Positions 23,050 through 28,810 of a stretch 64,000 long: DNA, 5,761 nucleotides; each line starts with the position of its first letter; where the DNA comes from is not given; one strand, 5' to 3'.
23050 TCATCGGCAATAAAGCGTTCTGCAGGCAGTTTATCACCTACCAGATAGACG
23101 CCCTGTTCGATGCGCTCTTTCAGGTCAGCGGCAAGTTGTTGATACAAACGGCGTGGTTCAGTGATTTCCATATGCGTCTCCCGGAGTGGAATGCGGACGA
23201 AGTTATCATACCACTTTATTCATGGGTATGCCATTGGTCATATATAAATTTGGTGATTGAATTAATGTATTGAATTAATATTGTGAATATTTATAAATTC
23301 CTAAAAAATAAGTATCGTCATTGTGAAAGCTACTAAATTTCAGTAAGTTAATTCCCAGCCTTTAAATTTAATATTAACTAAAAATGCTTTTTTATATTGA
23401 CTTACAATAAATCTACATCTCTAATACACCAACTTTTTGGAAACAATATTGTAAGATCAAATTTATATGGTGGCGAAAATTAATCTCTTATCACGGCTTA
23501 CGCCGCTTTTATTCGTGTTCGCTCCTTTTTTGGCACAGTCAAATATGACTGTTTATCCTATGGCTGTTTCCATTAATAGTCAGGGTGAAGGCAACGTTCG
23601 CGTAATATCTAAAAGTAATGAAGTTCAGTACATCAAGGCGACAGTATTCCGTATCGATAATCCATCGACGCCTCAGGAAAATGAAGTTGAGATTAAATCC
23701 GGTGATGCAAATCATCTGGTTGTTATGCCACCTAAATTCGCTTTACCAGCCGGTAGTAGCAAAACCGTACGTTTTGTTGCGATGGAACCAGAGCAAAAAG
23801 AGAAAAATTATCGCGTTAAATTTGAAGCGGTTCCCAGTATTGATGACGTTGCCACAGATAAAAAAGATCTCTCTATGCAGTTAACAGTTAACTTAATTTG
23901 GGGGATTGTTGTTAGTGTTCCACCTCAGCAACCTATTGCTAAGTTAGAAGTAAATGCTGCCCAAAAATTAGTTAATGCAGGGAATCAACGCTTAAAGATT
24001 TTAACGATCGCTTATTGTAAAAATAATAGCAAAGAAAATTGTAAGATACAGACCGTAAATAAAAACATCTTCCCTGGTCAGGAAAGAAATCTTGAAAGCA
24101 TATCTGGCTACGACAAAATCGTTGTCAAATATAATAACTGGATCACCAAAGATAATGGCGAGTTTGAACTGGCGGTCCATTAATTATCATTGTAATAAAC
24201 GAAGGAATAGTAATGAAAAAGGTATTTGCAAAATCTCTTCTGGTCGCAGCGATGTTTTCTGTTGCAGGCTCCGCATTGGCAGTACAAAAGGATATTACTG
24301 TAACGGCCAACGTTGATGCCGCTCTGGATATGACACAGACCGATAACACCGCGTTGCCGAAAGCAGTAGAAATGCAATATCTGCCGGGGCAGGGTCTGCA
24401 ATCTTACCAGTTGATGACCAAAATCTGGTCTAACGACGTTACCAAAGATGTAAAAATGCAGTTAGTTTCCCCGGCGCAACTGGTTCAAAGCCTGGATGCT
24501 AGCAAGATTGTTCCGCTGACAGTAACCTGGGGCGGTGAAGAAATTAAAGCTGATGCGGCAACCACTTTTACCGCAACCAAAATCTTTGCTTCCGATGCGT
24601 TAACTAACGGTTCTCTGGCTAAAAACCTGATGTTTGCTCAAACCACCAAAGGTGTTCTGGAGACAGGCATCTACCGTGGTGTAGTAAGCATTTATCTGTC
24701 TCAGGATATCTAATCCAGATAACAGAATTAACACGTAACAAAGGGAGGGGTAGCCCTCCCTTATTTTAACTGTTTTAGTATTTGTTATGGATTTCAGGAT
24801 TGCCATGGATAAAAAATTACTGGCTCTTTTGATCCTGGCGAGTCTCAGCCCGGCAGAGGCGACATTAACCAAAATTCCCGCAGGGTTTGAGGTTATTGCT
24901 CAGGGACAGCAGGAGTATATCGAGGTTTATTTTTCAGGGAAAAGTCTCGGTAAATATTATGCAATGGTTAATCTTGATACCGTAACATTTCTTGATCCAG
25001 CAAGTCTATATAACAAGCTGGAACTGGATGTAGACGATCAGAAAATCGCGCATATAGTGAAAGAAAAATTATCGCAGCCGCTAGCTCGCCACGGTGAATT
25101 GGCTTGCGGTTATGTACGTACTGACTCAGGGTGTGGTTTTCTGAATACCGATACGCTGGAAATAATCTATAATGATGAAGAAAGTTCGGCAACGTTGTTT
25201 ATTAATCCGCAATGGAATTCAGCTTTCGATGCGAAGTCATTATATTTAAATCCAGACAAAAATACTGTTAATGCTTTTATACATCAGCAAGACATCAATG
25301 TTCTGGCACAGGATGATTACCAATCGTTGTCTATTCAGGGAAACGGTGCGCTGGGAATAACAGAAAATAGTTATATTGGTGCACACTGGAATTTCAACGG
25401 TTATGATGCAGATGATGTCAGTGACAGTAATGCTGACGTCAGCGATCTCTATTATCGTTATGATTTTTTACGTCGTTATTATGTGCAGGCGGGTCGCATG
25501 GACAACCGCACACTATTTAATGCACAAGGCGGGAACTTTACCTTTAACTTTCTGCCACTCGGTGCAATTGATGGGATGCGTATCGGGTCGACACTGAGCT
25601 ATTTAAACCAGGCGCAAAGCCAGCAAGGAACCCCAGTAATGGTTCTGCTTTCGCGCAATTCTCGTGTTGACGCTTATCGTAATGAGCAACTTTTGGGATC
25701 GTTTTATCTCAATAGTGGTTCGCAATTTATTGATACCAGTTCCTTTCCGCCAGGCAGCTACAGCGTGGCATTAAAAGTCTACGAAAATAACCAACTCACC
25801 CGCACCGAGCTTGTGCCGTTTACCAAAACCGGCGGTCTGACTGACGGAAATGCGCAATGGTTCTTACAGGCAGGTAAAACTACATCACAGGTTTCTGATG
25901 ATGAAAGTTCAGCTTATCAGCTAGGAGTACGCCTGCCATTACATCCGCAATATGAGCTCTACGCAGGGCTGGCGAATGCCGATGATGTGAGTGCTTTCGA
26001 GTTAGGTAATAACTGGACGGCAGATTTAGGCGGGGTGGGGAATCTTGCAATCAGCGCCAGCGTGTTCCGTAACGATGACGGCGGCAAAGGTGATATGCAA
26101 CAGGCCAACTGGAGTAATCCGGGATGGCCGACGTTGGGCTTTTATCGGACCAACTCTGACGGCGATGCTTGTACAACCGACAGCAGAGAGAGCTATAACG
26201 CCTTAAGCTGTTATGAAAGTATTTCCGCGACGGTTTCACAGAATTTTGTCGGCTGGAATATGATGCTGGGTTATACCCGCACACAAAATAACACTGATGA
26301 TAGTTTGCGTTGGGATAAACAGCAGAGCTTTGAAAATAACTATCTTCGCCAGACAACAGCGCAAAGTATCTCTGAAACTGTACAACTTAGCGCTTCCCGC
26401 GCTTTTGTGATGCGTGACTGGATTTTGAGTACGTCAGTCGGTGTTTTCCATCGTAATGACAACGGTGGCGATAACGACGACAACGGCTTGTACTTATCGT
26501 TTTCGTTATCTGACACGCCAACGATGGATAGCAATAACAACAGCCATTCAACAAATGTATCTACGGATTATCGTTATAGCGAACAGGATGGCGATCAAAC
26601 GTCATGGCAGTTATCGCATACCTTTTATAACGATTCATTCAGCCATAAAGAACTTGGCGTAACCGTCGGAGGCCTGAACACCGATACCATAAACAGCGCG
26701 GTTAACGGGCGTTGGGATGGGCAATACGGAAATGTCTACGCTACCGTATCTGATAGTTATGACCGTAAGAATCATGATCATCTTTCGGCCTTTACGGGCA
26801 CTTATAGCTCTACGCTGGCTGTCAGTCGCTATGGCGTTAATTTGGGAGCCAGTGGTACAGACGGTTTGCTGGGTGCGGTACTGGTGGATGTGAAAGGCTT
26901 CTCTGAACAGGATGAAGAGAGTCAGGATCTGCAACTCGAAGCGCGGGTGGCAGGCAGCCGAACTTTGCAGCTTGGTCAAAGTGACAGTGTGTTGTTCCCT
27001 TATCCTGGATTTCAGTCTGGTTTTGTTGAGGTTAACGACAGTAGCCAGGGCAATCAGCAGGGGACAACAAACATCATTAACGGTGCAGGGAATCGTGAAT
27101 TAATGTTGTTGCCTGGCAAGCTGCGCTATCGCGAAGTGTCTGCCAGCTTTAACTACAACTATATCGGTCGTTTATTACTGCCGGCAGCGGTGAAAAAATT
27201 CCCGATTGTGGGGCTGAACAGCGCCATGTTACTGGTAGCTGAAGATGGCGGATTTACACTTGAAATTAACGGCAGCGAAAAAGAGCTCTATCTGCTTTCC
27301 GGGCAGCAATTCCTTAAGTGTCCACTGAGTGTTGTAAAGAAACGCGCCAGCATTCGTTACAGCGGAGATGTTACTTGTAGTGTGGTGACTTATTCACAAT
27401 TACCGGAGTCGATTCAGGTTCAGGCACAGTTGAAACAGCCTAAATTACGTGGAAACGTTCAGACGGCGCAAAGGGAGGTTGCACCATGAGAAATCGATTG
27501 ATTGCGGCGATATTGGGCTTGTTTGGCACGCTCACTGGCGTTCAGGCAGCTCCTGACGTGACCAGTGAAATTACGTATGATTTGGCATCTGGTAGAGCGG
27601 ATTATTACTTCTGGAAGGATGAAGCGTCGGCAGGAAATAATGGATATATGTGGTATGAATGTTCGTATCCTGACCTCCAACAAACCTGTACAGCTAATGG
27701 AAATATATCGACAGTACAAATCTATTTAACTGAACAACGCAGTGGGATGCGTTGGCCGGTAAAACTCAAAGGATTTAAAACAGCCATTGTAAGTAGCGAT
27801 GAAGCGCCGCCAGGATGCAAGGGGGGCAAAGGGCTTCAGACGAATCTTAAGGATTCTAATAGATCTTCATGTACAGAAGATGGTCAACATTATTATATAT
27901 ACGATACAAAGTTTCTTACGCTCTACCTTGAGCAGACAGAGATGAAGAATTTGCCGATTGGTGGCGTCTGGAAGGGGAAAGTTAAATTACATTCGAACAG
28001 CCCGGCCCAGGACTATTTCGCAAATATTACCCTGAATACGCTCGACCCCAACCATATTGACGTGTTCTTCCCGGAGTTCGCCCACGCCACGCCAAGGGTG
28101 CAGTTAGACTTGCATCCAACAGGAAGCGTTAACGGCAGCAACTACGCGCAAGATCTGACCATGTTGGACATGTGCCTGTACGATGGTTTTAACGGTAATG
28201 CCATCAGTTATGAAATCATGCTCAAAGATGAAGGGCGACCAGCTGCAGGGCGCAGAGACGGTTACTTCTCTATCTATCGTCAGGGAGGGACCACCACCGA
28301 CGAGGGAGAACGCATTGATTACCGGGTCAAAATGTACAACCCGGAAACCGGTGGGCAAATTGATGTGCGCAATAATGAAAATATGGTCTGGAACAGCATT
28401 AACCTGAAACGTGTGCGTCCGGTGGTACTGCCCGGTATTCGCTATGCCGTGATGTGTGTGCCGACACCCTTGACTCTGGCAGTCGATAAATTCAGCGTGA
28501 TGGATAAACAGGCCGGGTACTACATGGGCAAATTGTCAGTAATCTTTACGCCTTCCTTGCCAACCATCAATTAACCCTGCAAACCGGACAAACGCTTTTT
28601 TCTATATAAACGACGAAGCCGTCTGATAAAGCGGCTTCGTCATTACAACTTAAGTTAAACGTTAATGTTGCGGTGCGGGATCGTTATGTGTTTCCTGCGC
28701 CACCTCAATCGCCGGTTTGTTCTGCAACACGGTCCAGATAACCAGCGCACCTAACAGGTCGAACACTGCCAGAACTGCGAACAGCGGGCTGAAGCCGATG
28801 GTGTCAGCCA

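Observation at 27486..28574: Candidate two-domain tip adhesin of unknown receptor specificity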

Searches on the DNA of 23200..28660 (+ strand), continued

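Call 27: search_dna_similar(query=window:23200-28660:+, collection=ecoli_genomes, mode=near, max_rows=40, rows=spread)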
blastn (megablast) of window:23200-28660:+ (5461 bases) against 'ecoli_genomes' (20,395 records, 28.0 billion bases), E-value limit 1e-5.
Records with a match: 1921; places in all: 1926; records where one place covers at least 80% of the query: 1900.
Genomes with a match: 1921 of 5426; with a place that covers at least 80% of the query: 1900. Places per genome that has any: lowest 1, median 1, highest 2. On chromosomes: 1926 places; on plasmids: 0.
Best place of each record, by identity: >=99% 1426; 95-99% 68; 90-95% 187; 80-90% 240.
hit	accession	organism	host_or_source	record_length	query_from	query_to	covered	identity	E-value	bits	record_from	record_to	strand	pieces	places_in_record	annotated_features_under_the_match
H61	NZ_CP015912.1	Escherichia coli strain 210205630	swine cecum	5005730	1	5461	100%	100.0%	0e+0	10104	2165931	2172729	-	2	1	TcfC E-set like domain-containing protein | IS4-like element ISVsa5 family transposase | CfaE/CblD family pilus tip adhesin | fimbria/pilus periplasmic chaperone | CS1 type fimbrial major subunit (x2)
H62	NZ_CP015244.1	Escherichia coli O91 str. RM7190 strain RM7190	pig feces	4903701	1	5461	100%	99.9%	0e+0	10063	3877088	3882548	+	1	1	TcfC E-set like domain-containing protein | CfaE/CblD family pilus tip adhesin | fimbria/pilus periplasmic chaperone | CS1 type fimbrial major subunit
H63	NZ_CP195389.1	Escherichia coli strain 23AR0885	Homo sapiens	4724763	1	5461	100%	99.9%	0e+0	10063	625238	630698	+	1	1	TcfC E-set like domain-containing protein | CfaE/CblD family pilus tip adhesin | fimbria/pilus periplasmic chaperone | CS1 type fimbrial major subunit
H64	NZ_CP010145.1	Escherichia coli strain D5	dog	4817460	1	5461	100%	99.9%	0e+0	10057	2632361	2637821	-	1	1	TcfC E-set like domain-containing protein | CfaE/CblD family pilus tip adhesin | fimbria/pilus periplasmic chaperone | CS1 type fimbrial major subunit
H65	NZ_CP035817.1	Escherichia coli strain E7476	Homo sapiens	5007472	1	5461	100%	99.9%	0e+0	10057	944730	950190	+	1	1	TcfC E-set like domain-containing protein | CfaE/CblD family pilus tip adhesin | fimbria/pilus periplasmic chaperone | CS1 type fimbrial major subunit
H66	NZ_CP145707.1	Escherichia coli strain S1-CAM-02-A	Homo sapiens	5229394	1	5461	100%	99.9%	0e+0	10057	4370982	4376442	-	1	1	TcfC E-set like domain-containing protein | CfaE/CblD family pilus tip adhesin | fimbria/pilus periplasmic chaperone | CS1 type fimbrial major subunit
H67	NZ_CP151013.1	Escherichia coli strain 19KM1778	Dog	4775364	1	5461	100%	99.9%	0e+0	10057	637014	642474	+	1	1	TcfC E-set like domain-containing protein | CfaE/CblD family pilus tip adhesin | fimbria/pilus periplasmic chaperone | CS1 type fimbrial major subunit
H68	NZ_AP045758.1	Escherichia coli strain 23CRST001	Homo sapiens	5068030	1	5461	100%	99.9%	0e+0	10057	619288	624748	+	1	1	TcfC E-set like domain-containing protein | CblD like pilus biogenesis initiator family protein | fimbria/pilus periplasmic chaperone | CS1 type fimbrial major subunit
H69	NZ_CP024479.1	Escherichia coli strain 2011C-4315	Homo sapiens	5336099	1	5461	100%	99.9%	0e+0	10052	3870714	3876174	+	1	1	TcfC E-set like domain-containing protein | CfaE/CblD family pilus tip adhesin | fimbria/pilus periplasmic chaperone | CS1 type fimbrial major subunit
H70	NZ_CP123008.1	Escherichia coli strain NWU_4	Bos taurus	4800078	1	5461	100%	99.9%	0e+0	10052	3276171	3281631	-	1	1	TcfC E-set like domain-containing protein | CfaE/CblD family pilus tip adhesin | fimbria/pilus periplasmic chaperone | CS1 type fimbrial major subunit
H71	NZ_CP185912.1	Escherichia coli strain Cn5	Cikapundung River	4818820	1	5461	100%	99.9%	0e+0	10052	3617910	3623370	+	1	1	TcfC E-set like domain-containing protein | CfaE/CblD family pilus tip adhesin | fimbria/pilus periplasmic chaperone | CS1 type fimbrial major subunit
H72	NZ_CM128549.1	Escherichia coli strain MMC-J-0020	Homo sapiens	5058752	1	5461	100%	99.9%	0e+0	10063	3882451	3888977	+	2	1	TcfC E-set like domain-containing protein | CfaE/CblD family pilus tip adhesin | IS5-like element IS903B family transposase | fimbria/pilus periplasmic chaperone | CS1 type fimbrial major subunit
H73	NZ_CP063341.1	Escherichia coli strain BS90R-A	Homo sapiens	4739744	1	5461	100%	99.9%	0e+0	10046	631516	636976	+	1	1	TcfC E-set like domain-containing protein | CfaE/CblD family pilus tip adhesin | fimbria/pilus periplasmic chaperone | CS1 type fimbrial major subunit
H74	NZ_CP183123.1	Escherichia coli strain 613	Homo sapiens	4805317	1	5461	100%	99.9%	0e+0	10046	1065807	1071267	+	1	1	TcfC E-set like domain-containing protein | CfaE/CblD family pilus tip adhesin | fimbria/pilus periplasmic chaperone | CS1 type fimbrial major subunit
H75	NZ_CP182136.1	Escherichia coli strain RX24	rabbit farm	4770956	1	5461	100%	99.9%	0e+0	10045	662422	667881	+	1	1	TcfC E-set like domain-containing protein | CfaE/CblD family pilus tip adhesin | fimbria/pilus periplasmic chaperone | CS1 type fimbrial major subunit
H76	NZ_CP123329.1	Escherichia coli strain AREA_497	Homo sapiens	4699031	1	5461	100%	99.9%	0e+0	10041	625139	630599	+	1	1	TcfC E-set like domain-containing protein | CfaE/CblD family pilus tip adhesin | fimbria/pilus periplasmic chaperone | CS1 type fimbrial major subunit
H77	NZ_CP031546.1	Escherichia coli strain cq9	pig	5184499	1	5461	100%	99.8%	0e+0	10035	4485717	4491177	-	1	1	TcfC E-set like domain-containing protein | CfaE/CblD family pilus tip adhesin | fimbria/pilus periplasmic chaperone | CS1 type fimbrial major subunit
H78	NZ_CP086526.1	Escherichia coli strain Ec-042-T20-MAC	Homo sapiens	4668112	1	5461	100%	99.8%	0e+0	10035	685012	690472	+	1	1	TcfC E-set like domain-containing protein | CfaE/CblD family pilus tip adhesin | fimbria/pilus periplasmic chaperone | CS1 type fimbrial major subunit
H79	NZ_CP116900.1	Escherichia coli strain XH2172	Homo sapiens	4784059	1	5461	100%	99.8%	0e+0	10035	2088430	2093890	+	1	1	TcfC E-set like domain-containing protein | CfaE/CblD family pilus tip adhesin | fimbria/pilus periplasmic chaperone | CS1 type fimbrial major subunit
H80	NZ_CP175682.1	Escherichia coli strain Z1324PEC0010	Rectal swab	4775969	1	5461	100%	99.8%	0e+0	10035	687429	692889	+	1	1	TcfC E-set like domain-containing protein | CfaE/CblD family pilus tip adhesin | fimbria/pilus periplasmic chaperone | CS1 type fimbrial major subunit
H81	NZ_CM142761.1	Escherichia coli strain GPEC79-13-647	chicken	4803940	1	5461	100%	99.8%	0e+0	10035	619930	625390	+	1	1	TcfC E-set like domain-containing protein | CfaE/CblD family pilus tip adhesin | fimbria/pilus periplasmic chaperone | CS1 type fimbrial major subunit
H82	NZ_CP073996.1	Escherichia coli strain PM7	Pig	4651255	1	5461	100%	99.8%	0e+0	10033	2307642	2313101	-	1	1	TcfC E-set like domain-containing protein | CfaE/CblD family pilus tip adhesin | fimbria/pilus periplasmic chaperone | CS1 type fimbrial major subunit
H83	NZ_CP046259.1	Escherichia coli strain ECO2947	Homo sapiens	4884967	1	5461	100%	99.8%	0e+0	10042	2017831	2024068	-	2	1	TcfC E-set like domain-containing protein | CfaE/CblD family pilus tip adhesin | IS1-like element IS1A family transposase | fimbria/pilus periplasmic chaperone (x2) | CS1 type fimbrial major subunit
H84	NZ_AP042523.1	Escherichia coli strain OkiPb01685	bovine feces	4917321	1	5461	100%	99.8%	0e+0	10024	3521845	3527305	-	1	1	TcfC E-set like domain-containing protein | CfaE/CblD family pilus tip adhesin | fimbria/pilus periplasmic chaperone | CS1 type fimbrial major subunit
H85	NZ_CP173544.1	Escherichia coli strain 98206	Homo sapiens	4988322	1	5461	100%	99.8%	0e+0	10019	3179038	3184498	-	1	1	TcfC E-set like domain-containing protein | CfaE/CblD family pilus tip adhesin | fimbria/pilus periplasmic chaperone | CS1 type fimbrial major subunit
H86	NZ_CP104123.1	Escherichia coli strain USDA-ARS-USMARC-49610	Bos taurus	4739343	1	5461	100%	99.8%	0e+0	10013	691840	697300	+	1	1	TcfC E-set like domain-containing protein | CblD like pilus biogenesis initiator family protein | fimbria/pilus periplasmic chaperone | CS1 type fimbrial major subunit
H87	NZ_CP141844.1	Escherichia coli strain HN68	duck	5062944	1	5461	100%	99.7%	0e+0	10011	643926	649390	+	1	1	TcfC E-set like domain-containing protein | CfaE/CblD family pilus tip adhesin | fimbria/pilus periplasmic chaperone | CS1 type fimbrial major subunit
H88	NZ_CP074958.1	Escherichia coli strain 03_3013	Homo sapiens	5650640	1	5461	100%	99.7%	0e+0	9973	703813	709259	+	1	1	TcfC E-set like domain-containing protein | CfaE/CblD family pilus tip adhesin | fimbria/pilus periplasmic chaperone | CS1 type fimbrial major subunit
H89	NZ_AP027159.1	Escherichia coli strain 2313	Homo sapiens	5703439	1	5461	100%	99.7%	0e+0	9967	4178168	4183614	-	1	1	TcfC E-set like domain-containing protein | CfaE/CblD family pilus tip adhesin | fimbria/pilus periplasmic chaperone | CS1 type fimbrial major subunit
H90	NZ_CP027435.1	Escherichia coli strain 2014C-3599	missing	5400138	1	5461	94%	98.1%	0e+0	8958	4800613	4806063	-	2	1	TcfC E-set like domain-containing protein | CfaE/CblD family pilus tip adhesin | fimbria/pilus periplasmic chaperone | CS1 type fimbrial major subunit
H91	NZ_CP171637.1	Escherichia coli strain TC24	Bos taurus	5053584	1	5461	95%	95.1%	0e+0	8148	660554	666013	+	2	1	TcfC E-set like domain-containing protein | CfaE/CblD family pilus tip adhesin | fimbria/pilus periplasmic chaperone | CS1 type fimbrial major subunit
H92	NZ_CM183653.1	Escherichia coli strain GmM062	Homo sapiens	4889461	1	5460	95%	94.8%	0e+0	8064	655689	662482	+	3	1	TcfC E-set like domain-containing protein (x2) | IS3-like element IS2 family transposase | CblD like pilus biogenesis initiator family protein | fimbria/pilus periplasmic chaperone | CS1 type fimbrial major subunit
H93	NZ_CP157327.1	Escherichia coli strain 2024CK-00475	Homo sapiens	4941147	1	5460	95%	94.8%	0e+0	8047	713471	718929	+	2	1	TcfC E-set like domain-containing protein | CfaE/CblD family pilus tip adhesin | fimbria/pilus periplasmic chaperone | CS1 type fimbrial major subunit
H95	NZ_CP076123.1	Escherichia coli strain F11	Homo sapiens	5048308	1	5459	100%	86.4%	0e+0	5941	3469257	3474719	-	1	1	TcfC E-set like domain-containing protein | CfaE/CblD family pilus tip adhesin | fimbria/pilus periplasmic chaperone | CS1 type fimbrial major subunit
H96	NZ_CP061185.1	Escherichia coli strain LD67-1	feces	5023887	1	5459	100%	85.1%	0e+0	5539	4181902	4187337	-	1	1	TcfC E-set like domain-containing protein | CfaE/CblD family pilus tip adhesin | fimbria/pilus periplasmic chaperone | CS1 type fimbrial major subunit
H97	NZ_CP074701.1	Escherichia coli strain 702/18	Homo sapiens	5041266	1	5459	97%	85.2%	0e+0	5423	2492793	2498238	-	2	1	TcfC E-set like domain-containing protein | CfaE/CblD family pilus tip adhesin | fimbria/pilus periplasmic chaperone | CS1 type fimbrial major subunit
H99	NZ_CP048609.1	Escherichia coli strain STEFF_1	WWTPs effluent Shatin WWTPs_1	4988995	1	4575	84%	86.4%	0e+0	4987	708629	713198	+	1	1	TcfC E-set like domain-containing protein | fimbria/pilus periplasmic chaperone | CS1 type fimbrial major subunit | CfaE/CblD family pilus tip adhesin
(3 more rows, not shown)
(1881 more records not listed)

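Call 29: get_annotated_region(hit=H90, flank=2000)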
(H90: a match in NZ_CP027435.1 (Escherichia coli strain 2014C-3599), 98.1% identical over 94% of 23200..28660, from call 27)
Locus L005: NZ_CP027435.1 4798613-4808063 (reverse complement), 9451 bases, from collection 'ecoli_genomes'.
description: Escherichia coli strain 2014C-3599 chromosome, complete genome
organism: Escherichia coli strain 2014C-3599 (NCBI taxid 562)
replicon: chromosome; assembly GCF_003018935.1
host: missing; source: missing; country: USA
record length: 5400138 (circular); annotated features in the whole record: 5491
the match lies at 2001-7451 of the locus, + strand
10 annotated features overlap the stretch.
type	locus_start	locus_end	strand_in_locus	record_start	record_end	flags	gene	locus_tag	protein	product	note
CDS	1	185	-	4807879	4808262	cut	mzrA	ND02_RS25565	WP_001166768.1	EnvZ/OmpR regulon moderator MzrA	-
CDS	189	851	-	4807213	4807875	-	yqjA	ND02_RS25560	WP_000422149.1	DedA family general envelope maintenance protein YqjA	-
CDS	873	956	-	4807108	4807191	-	yqiM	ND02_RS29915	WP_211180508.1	protein YqiM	-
CDS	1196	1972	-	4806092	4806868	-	exuR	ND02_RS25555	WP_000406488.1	transcriptional regulator ExuR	-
CDS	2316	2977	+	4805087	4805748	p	-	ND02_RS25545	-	fimbria/pilus periplasmic chaperone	frameshifted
CDS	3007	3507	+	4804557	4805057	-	-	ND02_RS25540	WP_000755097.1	CS1 type fimbrial major subunit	-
CDS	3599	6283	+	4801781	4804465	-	-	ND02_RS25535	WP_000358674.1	TcfC E-set like domain-containing protein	-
CDS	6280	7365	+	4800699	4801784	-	-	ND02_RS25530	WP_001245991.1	CfaE/CblD family pilus tip adhesin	-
CDS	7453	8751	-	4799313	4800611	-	exuT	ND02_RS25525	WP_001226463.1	hexuronate transporter ExuT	-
CDS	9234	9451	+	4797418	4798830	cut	uxaC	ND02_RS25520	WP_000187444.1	glucuronate isomerase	-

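Call 30: get_annotated_region(hit=H91, flank=2000)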
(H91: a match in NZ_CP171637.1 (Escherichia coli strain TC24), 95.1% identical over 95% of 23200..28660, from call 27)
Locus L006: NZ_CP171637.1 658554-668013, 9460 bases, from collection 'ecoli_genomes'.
description: Escherichia coli strain TC24 chromosome, complete genome
organism: Escherichia coli strain TC24 (NCBI taxid 562)
replicon: chromosome; assembly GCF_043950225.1
host: Bos taurus; source: feces; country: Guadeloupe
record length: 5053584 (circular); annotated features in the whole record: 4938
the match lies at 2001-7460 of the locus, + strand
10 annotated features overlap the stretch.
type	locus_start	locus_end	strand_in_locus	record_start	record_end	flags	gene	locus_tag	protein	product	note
CDS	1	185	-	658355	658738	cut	mzrA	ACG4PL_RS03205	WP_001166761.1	EnvZ/OmpR regulon moderator MzrA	-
CDS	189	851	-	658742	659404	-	yqjA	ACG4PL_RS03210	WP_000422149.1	DedA family general envelope maintenance protein YqjA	-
CDS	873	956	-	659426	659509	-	yqiM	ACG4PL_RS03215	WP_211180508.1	protein YqiM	-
CDS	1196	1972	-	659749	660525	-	exuR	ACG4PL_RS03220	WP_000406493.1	transcriptional regulator ExuR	-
CDS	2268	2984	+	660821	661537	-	-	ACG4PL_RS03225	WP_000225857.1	fimbria/pilus periplasmic chaperone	-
CDS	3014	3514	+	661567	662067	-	-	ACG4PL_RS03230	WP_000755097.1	CS1 type fimbrial major subunit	-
CDS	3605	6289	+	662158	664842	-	-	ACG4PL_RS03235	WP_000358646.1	TcfC E-set like domain-containing protein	-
CDS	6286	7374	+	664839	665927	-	-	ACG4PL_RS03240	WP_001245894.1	CfaE/CblD family pilus tip adhesin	-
CDS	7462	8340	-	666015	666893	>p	exuT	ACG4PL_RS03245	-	hexuronate transporter ExuT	incomplete; partial in the middle of a contig; missing N-terminus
CDS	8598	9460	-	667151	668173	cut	-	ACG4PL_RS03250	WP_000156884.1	IS110-like element IS5708 family transposase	-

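Call 31: get_annotated_region(hit=H93, flank=2000)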
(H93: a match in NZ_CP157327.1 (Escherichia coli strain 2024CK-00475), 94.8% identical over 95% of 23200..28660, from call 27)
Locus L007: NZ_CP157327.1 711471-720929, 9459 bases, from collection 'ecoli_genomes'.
description: Escherichia coli strain 2024CK-00475 chromosome, complete genome
organism: Escherichia coli strain 2024CK-00475 (NCBI taxid 562)
replicon: chromosome; assembly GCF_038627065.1
host: Homo sapiens; source: urine; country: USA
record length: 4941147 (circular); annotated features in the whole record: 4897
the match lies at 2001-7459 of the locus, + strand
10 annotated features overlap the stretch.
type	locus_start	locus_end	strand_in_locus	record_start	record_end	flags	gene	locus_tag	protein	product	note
CDS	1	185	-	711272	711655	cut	mzrA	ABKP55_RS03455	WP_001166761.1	EnvZ/OmpR regulon moderator MzrA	-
CDS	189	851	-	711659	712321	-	yqjA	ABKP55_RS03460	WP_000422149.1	DedA family general envelope maintenance protein YqjA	-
CDS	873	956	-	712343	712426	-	yqiM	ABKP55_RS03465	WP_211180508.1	protein YqiM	-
CDS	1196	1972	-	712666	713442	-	exuR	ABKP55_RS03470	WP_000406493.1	transcriptional regulator ExuR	-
CDS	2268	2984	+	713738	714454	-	-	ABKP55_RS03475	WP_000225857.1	fimbria/pilus periplasmic chaperone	-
CDS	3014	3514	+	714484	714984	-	-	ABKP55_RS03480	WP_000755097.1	CS1 type fimbrial major subunit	-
CDS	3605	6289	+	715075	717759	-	-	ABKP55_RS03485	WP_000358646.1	TcfC E-set like domain-containing protein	-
CDS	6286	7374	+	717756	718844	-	-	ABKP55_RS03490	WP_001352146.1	CfaE/CblD family pilus tip adhesin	-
CDS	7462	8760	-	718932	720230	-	exuT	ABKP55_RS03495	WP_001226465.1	hexuronate transporter ExuT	-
CDS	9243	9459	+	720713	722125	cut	uxaC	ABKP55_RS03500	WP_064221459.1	glucuronate isomerase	-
